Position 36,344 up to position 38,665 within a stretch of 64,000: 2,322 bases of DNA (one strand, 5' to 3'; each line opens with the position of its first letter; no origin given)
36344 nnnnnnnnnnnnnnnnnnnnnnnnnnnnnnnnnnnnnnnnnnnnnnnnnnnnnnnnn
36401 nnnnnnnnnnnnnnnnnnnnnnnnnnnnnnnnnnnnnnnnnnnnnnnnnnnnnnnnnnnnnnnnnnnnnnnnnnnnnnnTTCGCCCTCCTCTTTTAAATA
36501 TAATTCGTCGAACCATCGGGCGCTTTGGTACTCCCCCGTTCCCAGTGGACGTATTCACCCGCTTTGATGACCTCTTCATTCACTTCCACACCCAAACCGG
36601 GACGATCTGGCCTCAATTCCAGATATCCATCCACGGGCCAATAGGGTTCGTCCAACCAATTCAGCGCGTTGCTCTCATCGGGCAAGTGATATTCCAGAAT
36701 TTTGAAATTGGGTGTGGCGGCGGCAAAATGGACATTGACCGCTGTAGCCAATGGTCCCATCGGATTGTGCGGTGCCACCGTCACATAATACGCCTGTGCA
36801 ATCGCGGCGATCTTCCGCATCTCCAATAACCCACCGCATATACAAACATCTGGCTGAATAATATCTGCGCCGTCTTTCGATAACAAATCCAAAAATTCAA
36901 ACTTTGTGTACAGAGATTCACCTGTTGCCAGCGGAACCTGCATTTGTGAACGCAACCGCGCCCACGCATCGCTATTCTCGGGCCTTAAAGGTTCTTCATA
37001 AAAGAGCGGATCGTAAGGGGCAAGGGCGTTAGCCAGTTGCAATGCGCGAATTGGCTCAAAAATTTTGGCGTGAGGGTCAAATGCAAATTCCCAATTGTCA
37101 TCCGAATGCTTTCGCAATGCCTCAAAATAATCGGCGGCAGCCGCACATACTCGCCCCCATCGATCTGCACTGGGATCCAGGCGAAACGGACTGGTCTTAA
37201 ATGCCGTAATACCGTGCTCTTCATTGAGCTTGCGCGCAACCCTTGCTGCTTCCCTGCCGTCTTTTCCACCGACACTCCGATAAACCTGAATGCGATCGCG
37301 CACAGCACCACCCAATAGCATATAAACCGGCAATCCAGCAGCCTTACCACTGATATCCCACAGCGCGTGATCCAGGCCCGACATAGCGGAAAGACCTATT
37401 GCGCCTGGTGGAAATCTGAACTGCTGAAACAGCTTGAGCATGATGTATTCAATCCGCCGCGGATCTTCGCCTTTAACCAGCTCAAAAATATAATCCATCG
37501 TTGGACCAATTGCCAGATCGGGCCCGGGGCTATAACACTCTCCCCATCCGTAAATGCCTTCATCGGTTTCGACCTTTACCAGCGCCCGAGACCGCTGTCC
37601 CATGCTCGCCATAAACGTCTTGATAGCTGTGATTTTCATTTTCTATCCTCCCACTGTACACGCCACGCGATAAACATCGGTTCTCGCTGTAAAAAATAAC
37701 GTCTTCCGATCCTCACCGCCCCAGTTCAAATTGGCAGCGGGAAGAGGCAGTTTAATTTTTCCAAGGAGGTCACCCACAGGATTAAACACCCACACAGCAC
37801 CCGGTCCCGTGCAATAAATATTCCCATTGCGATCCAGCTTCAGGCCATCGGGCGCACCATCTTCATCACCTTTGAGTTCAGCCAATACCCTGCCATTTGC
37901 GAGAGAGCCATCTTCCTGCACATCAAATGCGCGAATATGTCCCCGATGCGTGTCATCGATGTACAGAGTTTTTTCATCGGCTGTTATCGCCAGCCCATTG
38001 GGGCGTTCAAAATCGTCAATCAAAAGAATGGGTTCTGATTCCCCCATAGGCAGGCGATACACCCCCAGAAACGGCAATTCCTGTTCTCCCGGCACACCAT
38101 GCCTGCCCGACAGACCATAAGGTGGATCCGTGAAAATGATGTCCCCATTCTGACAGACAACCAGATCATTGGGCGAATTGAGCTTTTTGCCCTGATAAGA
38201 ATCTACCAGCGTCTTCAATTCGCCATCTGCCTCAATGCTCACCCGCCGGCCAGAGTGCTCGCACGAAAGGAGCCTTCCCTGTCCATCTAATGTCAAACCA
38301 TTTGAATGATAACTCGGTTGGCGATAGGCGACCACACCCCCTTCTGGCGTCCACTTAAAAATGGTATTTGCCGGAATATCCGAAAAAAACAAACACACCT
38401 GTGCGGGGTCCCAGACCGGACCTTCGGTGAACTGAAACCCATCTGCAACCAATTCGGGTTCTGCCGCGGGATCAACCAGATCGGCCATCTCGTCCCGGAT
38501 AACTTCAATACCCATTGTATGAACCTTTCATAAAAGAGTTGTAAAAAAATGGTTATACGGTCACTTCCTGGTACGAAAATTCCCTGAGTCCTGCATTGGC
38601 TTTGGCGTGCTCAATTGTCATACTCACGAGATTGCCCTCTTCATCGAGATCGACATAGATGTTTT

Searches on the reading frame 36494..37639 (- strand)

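Call 51: search_protein_families(library=pfam, proteins=[window:36494-37639:-], max_evalue=0.001)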
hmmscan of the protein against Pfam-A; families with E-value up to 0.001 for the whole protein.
window:36494-37639:- (381 aa): 2 families
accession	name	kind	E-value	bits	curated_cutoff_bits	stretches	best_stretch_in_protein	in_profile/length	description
PF13378.12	MR_MLE_C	-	1.4e-56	192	29.4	1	131-357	2-219/219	Enolase C-terminal domain-like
PF02746.21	MR_MLE_N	-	7.6e-17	62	22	1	6-110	16-117/117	Mandelate racemase / muconate lactonizing enzyme, N-terminal domain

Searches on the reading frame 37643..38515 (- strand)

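Call 52: search_protein_families(library=pfam, proteins=[window:37643-38515:-], max_evalue=0.001)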
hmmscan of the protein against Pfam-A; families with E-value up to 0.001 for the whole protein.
window:37643-38515:- (290 aa): 3 families
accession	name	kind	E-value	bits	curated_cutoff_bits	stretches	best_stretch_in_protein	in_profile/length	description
PF08450.18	SGL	-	2.4e-46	158.8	26.3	1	29-277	1-244/246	SMP-30/Gluconolactonase/LRE-like region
PF01731.26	Arylesterase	-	3.8e-05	24.2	21.3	0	164-202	48-86/86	Arylesterase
PF01436.27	NHL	-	4.9e-05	23.6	20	0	112-130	1-19/28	NHL repeat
